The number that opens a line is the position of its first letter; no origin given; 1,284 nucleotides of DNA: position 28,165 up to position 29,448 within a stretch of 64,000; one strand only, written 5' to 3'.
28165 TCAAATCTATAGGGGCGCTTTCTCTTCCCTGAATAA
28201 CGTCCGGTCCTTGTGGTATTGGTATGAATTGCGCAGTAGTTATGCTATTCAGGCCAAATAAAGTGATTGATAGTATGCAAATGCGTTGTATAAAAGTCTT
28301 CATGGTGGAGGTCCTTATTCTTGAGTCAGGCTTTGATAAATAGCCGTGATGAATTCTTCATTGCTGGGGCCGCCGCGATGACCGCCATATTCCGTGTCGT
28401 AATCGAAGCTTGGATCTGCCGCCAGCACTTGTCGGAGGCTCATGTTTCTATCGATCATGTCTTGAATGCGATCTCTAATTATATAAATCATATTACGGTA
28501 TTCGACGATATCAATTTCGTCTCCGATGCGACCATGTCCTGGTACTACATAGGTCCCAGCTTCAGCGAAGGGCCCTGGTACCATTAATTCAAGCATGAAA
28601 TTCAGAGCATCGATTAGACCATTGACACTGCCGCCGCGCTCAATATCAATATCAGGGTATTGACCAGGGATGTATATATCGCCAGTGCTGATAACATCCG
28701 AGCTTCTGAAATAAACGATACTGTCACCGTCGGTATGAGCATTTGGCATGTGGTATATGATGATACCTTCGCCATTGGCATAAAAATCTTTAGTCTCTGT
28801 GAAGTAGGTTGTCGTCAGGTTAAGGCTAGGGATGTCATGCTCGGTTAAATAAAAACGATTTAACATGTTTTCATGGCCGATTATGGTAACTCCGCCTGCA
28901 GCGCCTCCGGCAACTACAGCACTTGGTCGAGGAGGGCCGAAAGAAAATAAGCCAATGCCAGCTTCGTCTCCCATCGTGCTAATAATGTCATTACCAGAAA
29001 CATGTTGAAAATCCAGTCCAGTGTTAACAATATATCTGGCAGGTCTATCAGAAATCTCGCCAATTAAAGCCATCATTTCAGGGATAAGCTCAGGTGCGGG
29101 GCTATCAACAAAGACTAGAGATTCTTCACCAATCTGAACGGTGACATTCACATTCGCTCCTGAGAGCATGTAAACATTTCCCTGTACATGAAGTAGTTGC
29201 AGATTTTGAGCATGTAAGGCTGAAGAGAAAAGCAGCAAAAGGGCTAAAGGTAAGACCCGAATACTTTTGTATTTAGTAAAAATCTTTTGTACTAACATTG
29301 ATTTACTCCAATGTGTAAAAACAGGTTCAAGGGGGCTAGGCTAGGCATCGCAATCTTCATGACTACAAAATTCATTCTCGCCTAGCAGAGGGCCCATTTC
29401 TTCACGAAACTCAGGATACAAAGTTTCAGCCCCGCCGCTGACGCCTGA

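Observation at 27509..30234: Tight operon of three exported proteins: two paralogues of an unnamed family flanking an MBL-fold protein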

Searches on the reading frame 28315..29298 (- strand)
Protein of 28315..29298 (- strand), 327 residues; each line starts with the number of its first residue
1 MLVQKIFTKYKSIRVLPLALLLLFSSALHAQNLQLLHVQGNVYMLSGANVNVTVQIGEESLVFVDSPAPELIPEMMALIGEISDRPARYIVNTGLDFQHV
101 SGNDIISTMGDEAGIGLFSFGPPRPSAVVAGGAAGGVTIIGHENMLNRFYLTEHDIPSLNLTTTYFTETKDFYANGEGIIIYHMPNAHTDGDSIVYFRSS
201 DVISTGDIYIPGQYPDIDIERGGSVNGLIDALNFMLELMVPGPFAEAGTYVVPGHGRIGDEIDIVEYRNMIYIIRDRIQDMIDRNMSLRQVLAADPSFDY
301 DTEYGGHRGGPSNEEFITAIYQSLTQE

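Call 3: search_protein_families(library=pfam, proteins=[window:28315-29298:-], max_evalue=1)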
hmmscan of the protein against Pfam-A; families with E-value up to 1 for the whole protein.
window:28315-29298:- (327 aa): 1 family
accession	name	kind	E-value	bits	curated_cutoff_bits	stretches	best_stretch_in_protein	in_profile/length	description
PF00753.33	Lactamase_B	-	0.011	16.1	22.7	1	168-237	110-186/196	Metallo-beta-lactamase superfamily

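Call 4: search_protein_families(library=ncbifam, proteins=[window:28315-29298:-], max_evalue=1)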
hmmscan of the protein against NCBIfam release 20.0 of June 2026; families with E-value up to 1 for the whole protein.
window:28315-29298:- (327 aa): 13 families
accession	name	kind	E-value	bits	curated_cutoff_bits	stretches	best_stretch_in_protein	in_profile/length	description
TIGR04559.1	SoxH_rel_PQQ_2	hypoth_equivalog_domain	4.7e-13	49.2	280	2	182-292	151-251/283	quinoprotein relay system zinc metallohydrolase 2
TIGR04558.1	SoxH_rel_PQQ_1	hypoth_equivalog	9.4e-05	21.6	300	2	47-105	31-90/285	quinoprotein relay system zinc metallohydrolase 1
NF033087.1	bla_subclass_B2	equivalog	0.0014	18.5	240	1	33-110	2-83/221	subclass B2 metallo-beta-lactamase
NF033088.2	bla_subclass_B1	equivalog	0.0023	17.6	200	1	161-261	112-206/217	subclass B1 metallo-beta-lactamase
NF033574.1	VarG_fam_MBL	equivalog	0.0031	16.7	750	0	37-105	79-148/374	VarG family subclass B1-like metallo-beta-lactamase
NF000329.2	bla_B2_CphA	exception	0.0086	15.7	500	1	24-110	20-110/253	CphA family subclass B2 metallo-beta-lactamase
NF012225.0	blaSFH_gen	exception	0.012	15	440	1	22-110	14-106/252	SFH-related subclass B2 metallo-beta-lactamase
NF012224.1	blaSFH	exception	0.016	14.6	550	1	20-111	10-105/250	SFH family subclass B2 metallo-beta-lactamase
NF038046.1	blaCVI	exception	0.023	14.2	575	1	19-110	10-106/255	CVI family subclass B2 metallo-beta-lactamase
NF041269.1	bla_B1_long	equivalog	0.026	13.7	350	0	30-96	13-77/334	subclass B1 metallo-beta-lactamase, long type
NF038166.1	blaYEM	exception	0.054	13.2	535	1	19-112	9-106/246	YEM family subclass B2 metallo-beta-lactamase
NF012229.1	bla_class_B_core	domain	0.12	12.6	100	0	38-110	6-75/139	metallo-beta-lactamase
NF040470.1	blaEAM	exception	0.14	11.1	660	1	37-106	68-139/318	EAM family subclass B3 metallo-beta-lactamase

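Call 10: search_solved_structures(query=window:28315-29298:-, max_evalue=1, show_alignments=2)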
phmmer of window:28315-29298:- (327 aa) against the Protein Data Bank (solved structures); distinct sequences matched with E-value up to 1: 13.
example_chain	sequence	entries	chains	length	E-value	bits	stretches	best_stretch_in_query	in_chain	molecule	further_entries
8d2z_A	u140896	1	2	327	8.3e-07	31.7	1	41-209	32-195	Metallo-beta-lactamase superfamily protein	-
6cqs_A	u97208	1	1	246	0.012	18.1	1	51-206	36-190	Beta-lactamase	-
5acr_A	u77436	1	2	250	0.039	16.4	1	163-266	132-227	GIM-1 PROTEIN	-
8hds_A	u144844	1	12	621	0.077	15.4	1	30-108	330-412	Pam3 portal protein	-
5acs_A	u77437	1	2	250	0.15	14.4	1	163-266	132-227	GIM-1 PROTEIN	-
2ynt_A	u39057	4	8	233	0.15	14.4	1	163-266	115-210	GIM-1 PROTEIN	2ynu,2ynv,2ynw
3q6v_A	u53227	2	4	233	0.18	14.2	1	30-111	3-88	Beta-lactamase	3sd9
5ew0_A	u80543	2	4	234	0.2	14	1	31-111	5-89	Beta-lactamase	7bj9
2ynt_B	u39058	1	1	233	0.21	14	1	163-266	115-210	GIM-1 PROTEIN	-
8hxn_A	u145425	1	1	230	0.27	13.6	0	31-111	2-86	Beta-lactamase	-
6dkt_A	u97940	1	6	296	0.34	13.3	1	41-96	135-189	Arginase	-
6nfp_A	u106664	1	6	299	0.34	13.3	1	41-96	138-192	Arginase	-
2xf4_A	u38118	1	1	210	0.47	12.8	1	180-258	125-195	HYDROXYACYLGLUTATHIONE HYDROLASE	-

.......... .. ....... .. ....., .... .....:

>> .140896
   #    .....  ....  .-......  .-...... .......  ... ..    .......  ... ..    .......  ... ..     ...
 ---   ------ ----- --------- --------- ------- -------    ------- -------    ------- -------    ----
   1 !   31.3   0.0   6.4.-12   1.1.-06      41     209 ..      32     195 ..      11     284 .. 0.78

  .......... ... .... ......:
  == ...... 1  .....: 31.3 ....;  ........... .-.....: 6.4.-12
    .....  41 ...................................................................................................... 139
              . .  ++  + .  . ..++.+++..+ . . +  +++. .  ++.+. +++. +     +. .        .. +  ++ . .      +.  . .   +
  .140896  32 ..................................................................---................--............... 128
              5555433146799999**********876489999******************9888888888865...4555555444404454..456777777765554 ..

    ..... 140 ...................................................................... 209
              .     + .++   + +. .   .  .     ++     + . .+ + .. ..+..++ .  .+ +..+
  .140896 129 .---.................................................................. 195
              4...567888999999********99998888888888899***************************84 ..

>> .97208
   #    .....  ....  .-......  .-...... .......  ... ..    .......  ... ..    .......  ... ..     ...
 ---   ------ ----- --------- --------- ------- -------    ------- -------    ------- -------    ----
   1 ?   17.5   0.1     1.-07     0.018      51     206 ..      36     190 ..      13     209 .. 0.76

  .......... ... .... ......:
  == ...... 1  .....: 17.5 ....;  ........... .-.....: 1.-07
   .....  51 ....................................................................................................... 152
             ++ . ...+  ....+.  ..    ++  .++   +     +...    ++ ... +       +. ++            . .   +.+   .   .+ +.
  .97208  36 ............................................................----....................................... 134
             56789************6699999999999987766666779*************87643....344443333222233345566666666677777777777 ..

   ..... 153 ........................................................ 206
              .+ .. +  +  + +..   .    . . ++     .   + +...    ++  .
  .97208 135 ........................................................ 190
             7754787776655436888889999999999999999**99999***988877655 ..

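Call 22: find_homologous_proteins(query=window:28315-29298:-)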
Query window:28315-29298:- (327 aa): 4018 proteins with E <= 0.001 among 7513 candidates; the best 120 are listed.
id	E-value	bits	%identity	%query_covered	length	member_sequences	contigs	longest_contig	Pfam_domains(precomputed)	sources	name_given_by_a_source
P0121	2.9e-214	728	100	100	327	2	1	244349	-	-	-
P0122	3.0e-190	649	89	100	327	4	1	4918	-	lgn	-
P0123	3.9e-173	593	81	100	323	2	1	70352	-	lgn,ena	-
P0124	3.2e-172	590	82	100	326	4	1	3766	-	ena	-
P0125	1.2e-164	565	78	100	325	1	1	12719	-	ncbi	-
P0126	2.2e-158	545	74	100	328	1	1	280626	-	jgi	jgi:glyoxylase-like metal-dependent hydrolase (beta-lactamase superfamily II)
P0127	7.8e-144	497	68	98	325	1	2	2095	-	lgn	-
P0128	1.7e-143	496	69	98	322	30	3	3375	-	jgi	-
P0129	6.3e-142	491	68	98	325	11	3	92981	-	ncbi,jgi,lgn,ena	-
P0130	7.8e-142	490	66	100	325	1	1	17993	-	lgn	-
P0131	8.7e-142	490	69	97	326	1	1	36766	-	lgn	-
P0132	2.7e-140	485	67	99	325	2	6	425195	PF00753.34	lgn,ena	-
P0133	7.6e-140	484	67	94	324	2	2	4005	PF00753.34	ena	-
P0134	3.6e-138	478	67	97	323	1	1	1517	-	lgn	-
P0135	4.5e-137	475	67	98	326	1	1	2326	-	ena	-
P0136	7.0e-136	471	65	99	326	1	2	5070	PF00753.34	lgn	-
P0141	3.2e-134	465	64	97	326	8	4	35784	PF00753.34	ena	-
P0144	1.7e-133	463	65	97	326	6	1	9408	PF00753.34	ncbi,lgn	-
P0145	1.7e-133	463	63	99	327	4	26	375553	PF00753.34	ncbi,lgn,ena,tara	tara:strand:+ start:1940 stop:2923 length:984 start_codon:yes stop_codon:yes gene_type:complete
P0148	6.3e-132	458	66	91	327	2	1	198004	PF00753.34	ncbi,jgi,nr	ncbi:MAG: hypothetical protein P8J61_08715 [Gammaproteobacteria bacterium]|jgi:cyclase|nr:hypothetic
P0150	7.8e-129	448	61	96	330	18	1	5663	PF00753.34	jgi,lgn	-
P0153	8.0e-128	444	62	98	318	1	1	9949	PF00753.34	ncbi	-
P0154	1.2e-127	444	61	99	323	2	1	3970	PF00753.34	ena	-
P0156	1.5e-125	437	59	99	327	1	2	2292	PF00753.34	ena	-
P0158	3.0e-122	426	60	97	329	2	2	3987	PF00753.34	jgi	jgi:cyclase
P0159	8.0e-122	424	66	86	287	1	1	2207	PF00753.34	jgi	jgi:glyoxylase-like metal-dependent hydrolase (beta-lactamase superfamily II)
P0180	1.4e-114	401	63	86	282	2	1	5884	PF00753.34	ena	-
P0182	1.2e-96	342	50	90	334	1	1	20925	PF00753.34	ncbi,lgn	-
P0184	1.5e-92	328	51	89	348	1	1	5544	PF00753.34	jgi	jgi:cyclase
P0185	4.2e-92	327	51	89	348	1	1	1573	PF00753.34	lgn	-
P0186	4.7e-92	327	51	92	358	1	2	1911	PF00753.34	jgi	jgi:cyclase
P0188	3.4e-91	324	50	89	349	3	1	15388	PF00753.34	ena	-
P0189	9.6e-91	322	50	91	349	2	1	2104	PF00753.34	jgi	jgi:cyclase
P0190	9.4e-90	319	51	89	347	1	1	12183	PF00753.34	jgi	jgi:cyclase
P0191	2.5e-89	318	50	91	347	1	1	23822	PF00753.34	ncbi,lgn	ncbi:MAG: MBL fold metallo-hydrolase [Steroidobacteraceae bacterium]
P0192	1.9e-88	315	49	89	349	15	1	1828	PF00753.34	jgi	jgi:cyclase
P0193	5.8e-88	313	49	89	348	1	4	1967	PF00753.34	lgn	-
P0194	1.7e-86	308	48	90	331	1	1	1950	PF00753.34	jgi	jgi:glyoxylase-like metal-dependent hydrolase (beta-lactamase superfamily II)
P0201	2.4e-82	295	49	94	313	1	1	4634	PF00753.34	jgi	jgi:glyoxylase-like metal-dependent hydrolase (beta-lactamase superfamily II)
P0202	3.4e-82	294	49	91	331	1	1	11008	PF00753.34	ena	-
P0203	4.1e-82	294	48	90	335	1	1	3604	PF00753.34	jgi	jgi:cyclase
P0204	5.7e-82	294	49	95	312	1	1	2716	PF00753.34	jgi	jgi:glyoxylase-like metal-dependent hydrolase (beta-lactamase superfamily II)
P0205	1.0e-81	293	47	91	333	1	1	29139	PF00753.34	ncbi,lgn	ncbi:MAG: MBL fold metallo-hydrolase [Bryobacteraceae bacterium]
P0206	1.3e-81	292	48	97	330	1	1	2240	PF00753.34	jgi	jgi:glyoxylase-like metal-dependent hydrolase (beta-lactamase superfamily II)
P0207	1.8e-81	292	49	95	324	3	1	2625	PF00753.34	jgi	jgi:cyclase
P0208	2.0e-81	292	52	90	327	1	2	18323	PF00753.34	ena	-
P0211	1.3e-80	289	46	91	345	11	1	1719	PF00753.34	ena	-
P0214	2.3e-80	288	46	91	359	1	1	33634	PF00753.34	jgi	jgi:glyoxylase-like metal-dependent hydrolase (beta-lactamase superfamily II)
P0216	4.5e-80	287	49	90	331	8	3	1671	PF00753.34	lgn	-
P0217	5.7e-80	287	50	94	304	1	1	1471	PF00753.34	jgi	jgi:cyclase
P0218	6.1e-80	287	48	89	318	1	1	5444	PF00753.34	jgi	jgi:glyoxylase-like metal-dependent hydrolase (beta-lactamase superfamily II)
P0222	8.0e-80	287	48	90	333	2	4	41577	PF00753.34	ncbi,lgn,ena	-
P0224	8.7e-80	286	48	90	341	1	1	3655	PF00753.34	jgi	jgi:glyoxylase-like metal-dependent hydrolase (beta-lactamase superfamily II)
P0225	9.7e-80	286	48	90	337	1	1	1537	PF00753.34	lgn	-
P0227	1.2e-79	286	48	90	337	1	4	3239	PF00753.34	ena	-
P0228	1.2e-79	286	44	94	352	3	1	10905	PF00753.34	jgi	jgi:glyoxylase-like metal-dependent hydrolase (beta-lactamase superfamily II)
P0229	1.3e-79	286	47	90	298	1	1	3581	PF00753.34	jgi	jgi:glyoxylase-like metal-dependent hydrolase (beta-lactamase superfamily II)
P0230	1.8e-79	285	46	95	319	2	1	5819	PF00753.34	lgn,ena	-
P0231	1.8e-79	285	44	96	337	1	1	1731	PF00753.34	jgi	jgi:cyclase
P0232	2.0e-79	285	49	96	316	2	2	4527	PF00753.34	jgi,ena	-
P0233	2.1e-79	285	47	99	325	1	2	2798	PF00753.34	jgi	jgi:cyclase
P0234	2.1e-79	285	46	96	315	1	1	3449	PF00753.34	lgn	-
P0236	3.3e-79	285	45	99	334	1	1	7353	PF00753.34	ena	-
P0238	3.9e-79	284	47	88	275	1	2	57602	PF00753.34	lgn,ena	-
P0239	4.5e-79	284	45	96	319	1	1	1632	PF00753.34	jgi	jgi:cyclase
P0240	5.2e-79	284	44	96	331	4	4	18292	PF00753.34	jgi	jgi:cyclase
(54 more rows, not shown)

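Call 33: search_solved_structures(query=A2, max_evalue=0.01, show_alignments=2)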
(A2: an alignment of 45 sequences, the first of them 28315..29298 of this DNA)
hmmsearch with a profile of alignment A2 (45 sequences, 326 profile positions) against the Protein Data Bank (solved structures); distinct sequences matched with E-value up to 0.01: 128 (the best 60 are shown).
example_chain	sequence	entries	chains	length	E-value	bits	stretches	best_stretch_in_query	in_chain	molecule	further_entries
8d2z_A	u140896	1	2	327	2.4e-16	62.6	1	22-206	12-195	Metallo-beta-lactamase superfamily protein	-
3q6v_A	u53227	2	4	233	4e-11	45.5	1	31-130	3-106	Beta-lactamase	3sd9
5ew0_A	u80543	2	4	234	4.1e-11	45.4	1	31-130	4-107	Beta-lactamase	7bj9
8hxn_A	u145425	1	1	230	7.8e-11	44.5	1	32-130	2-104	Beta-lactamase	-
1x8i_A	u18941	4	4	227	7e-10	41.4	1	34-126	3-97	Beta-lactamase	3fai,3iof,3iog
3sw3_A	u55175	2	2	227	7e-10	41.4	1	34-126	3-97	Beta-lactamase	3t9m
1x8h_A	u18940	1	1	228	7e-10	41.4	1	34-126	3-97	Beta-lactamase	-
1x8g_A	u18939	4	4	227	2.2e-09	39.7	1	34-121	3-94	Beta-lactamase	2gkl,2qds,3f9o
2nzf_A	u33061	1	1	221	7.3e-07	31.5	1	58-120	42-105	Beta-lactamase II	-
2nze_A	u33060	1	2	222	7.3e-07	31.5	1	58-120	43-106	Beta-lactamase II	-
5ls3_B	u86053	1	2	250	7.4e-07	31.5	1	33-203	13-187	Beta-lactamase IMP-1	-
4bp0_A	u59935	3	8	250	7.8e-07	31.4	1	33-203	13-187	METALLO-B-LACTAMASE | Beta-lactamase IMP-1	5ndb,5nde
2fhx_A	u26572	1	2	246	8.6e-07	31.3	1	34-203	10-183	SPM-1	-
2nxa_A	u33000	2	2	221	1.1e-06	31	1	58-119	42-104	Beta-lactamase II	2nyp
6dja_A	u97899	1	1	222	2.5e-06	29.7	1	57-120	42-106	Metallo-beta-lactamase type 2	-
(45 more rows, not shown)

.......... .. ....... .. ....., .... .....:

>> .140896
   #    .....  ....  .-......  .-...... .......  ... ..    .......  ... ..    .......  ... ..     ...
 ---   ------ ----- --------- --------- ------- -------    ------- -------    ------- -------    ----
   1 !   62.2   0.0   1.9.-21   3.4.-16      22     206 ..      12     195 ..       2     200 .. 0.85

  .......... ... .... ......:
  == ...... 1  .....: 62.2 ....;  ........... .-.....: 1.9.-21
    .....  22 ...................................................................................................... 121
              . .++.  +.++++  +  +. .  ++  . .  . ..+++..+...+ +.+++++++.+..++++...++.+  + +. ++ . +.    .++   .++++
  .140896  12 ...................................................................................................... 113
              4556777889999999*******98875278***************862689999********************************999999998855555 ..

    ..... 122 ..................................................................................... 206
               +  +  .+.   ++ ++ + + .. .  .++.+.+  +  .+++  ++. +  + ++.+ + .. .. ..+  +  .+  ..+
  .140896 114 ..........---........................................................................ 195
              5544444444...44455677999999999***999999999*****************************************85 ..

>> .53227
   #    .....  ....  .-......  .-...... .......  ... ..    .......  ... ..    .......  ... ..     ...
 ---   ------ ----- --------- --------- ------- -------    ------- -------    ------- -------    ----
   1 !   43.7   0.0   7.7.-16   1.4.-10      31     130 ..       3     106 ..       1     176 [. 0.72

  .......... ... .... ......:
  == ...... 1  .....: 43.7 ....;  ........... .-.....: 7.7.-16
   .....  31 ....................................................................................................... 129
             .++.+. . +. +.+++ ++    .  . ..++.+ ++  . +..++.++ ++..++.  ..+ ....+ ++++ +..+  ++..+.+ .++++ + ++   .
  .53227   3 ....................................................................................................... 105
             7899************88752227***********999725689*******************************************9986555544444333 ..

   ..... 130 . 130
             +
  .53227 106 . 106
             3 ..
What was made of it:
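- Closest known: Subclass B2 metallo-beta-lactamases. Same: The profile aligns over the first 100 residues (call 33).
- A family profile aligns to the N-terminal half of the B2 enzymes Sfh-I and CphA (E 4e-11 to 2e-9; call 33).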

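Call 36: predict_structure(alignment_id=A2)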
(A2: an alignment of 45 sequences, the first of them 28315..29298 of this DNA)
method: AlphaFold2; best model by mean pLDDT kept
length: 327 residues; sequences in the alignment: 45
mean_pLDDT: 84.9   pTM: 0.81
mean pLDDT of the five models: 84.9, 83.2, 83.0, 83.0, 82.5
residues with pLDDT >= 90: 215; 70-90: 42; 50-70: 43; < 50: 27
segments of 3 or more residues with pLDDT < 50: 27-29, 114-134, 304-306
pLDDT, mean of each block of 10 residues (from residue 1): 54 61 57 93 94 96 96 96 95 93 90 46 43 68 91 84 92 95 95 96 96 92 96 93 70 94 95 98 98 93 59 94 92
secondary structure, 60 per line:
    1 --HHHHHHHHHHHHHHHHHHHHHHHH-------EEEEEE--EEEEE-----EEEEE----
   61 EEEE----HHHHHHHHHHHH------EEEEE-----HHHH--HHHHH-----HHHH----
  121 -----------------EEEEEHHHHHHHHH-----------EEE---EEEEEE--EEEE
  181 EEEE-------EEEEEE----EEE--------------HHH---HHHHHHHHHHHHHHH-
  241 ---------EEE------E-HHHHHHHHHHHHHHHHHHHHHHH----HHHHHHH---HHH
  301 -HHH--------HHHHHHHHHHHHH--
elements in order: H3-26 E34-39 E42-46 E52-56 E61-64 H69-80 E87-91 H97-100 H103-107 H113-116 E138-142 H143-151 E163-165 E169-174 E177-184 E192-197 E202-204 H225-239 E250-252 H261-283 H288-294 H313-325

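Call 38: fold_search(model_id=the predicted structure, library=pdb)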
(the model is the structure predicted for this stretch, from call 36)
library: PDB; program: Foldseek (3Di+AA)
matches with E <= 10: 922; with E <= 0.001: 529
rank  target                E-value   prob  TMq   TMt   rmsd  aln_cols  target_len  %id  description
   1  8d2z_B                7.4e-16  1.00  0.63  0.68   5.5       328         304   16  Crystal Structure of a Metallo-beta-lactamase superfamily protein from Burkholderia cenocepacia (released 2023-07-05)
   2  8d2z_A                9.4e-16  1.00  0.64  0.68   5.2       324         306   16  Crystal Structure of a Metallo-beta-lactamase superfamily protein from Burkholderia cenocepacia (released 2023-07-05)
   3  2cg2                  8.9e-14  1.00  0.62  0.34   6.6       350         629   16  Crystal structure of SdsA1, an alkylsulfatase from Pseudomonas aeruginosa, in complex with sulfate (released 2006-04-26)
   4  4axh_A                2.8e-13  1.00  0.65  0.35   4.8       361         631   12  Structure and mechanism of the first inverting alkylsulfatase specific for secondary alkylsulfatases (released 2012-12-05)
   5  4av7_A                2.8e-13  1.00  0.65  0.36   4.9       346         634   13  Structure determination of the double mutant S233Y F250G from the sec- alkyl sulfatase PisA1 (released 2012-12-05)
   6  2cfu                  3.1e-13  1.00  0.65  0.36   5.6       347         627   15  Crystal structure of SdsA1, an alkylsulfatase from Pseudomonas aeruginosa, in complex with 1-decane-sulfonic-acid. (released 2006-04-26)
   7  4axh_B                4.5e-13  1.00  0.66  0.36   4.5       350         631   13  Structure and mechanism of the first inverting alkylsulfatase specific for secondary alkylsulfatases (released 2012-12-05)
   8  2cfz                  4.8e-13  1.00  0.65  0.36   6.2       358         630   15  Crystal structure of SdsA1, an alkylsulfatase from Pseudomonas aeruginosa, in complex with 1-dodecanol (released 2006-04-26)
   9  2yhe_A                5.1e-13  1.00  0.63  0.34   5.5       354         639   13  Structure determination of the stereoselective inverting sec- alkylsulfatase Pisa1 from Pseudomonas sp. (released 2012-05-16)
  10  4av7_B                8.2e-13  1.00  0.62  0.33   5.8       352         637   13  Structure determination of the double mutant S233Y F250G from the sec- alkyl sulfatase PisA1 (released 2012-12-05)
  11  2yhe_B                1.5e-12  1.00  0.62  0.34   5.5       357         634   13  Structure determination of the stereoselective inverting sec- alkylsulfatase Pisa1 from Pseudomonas sp. (released 2012-05-16)
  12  6uxu_A                2.3e-12  1.00  0.65  0.70   5.4       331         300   14  X-ray Crystal Structure of Chlorothalonil Dehalogenase: Analyzing the Catalytic Mechanism of Hydrolytic Dehalogenation (released 2020-05-13)
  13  3knr_B                3.5e-12  1.00  0.53  0.81   4.3       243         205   14  Bacillus cereus metallo-beta-lactamase Cys221Asp mutant, 1 mM Zn(II) (released 2010-11-24)
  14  7bj9_A                4.7e-12  1.00  0.53  0.74   4.7       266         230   18  Structure of Sfh-I with 2-Mercaptomethyl-thiazolidine L-anti-1a (released 2021-08-25)
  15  6t5k                  5.0e-12  1.00  0.50  0.70   5.8       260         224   14  ECV-1 from Echinicola vietnamensis. Environmental metallo-beta-lactamases exhibit high enzymatic activity under zinc dep (released 2020-05-27)
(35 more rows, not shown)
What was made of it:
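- On MBL-fold superfamily (Pfam Lactamase_B, PF00753): There are 529 PDB matches with E <= 1e-3; all 50 listed best matches are MBL-fold proteins, and the best is 8d2z at E 7e-16 (calls 36, 38).
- Closest known: PDB 8d2z, an uncharacterised MBL-superfamily protein from Burkholderia cenocepacia. Same: Best sequence match (profile E 2.4e-16; call 33) and best structural match (Foldseek E 7e-16, TM 0.63-0.68; call 38).
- Closest known: Type III alkylsulfatases SdsA1 / Pisa1. Same: Next-best structural matches for the MBL subunit (Foldseek E about 1e-13; call 38).
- The middle protein is MBL-fold, closest to 8d2z, the alkylsulfatases SdsA1/Pisa1, Chd and B1/B2 lactamases (call 38).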
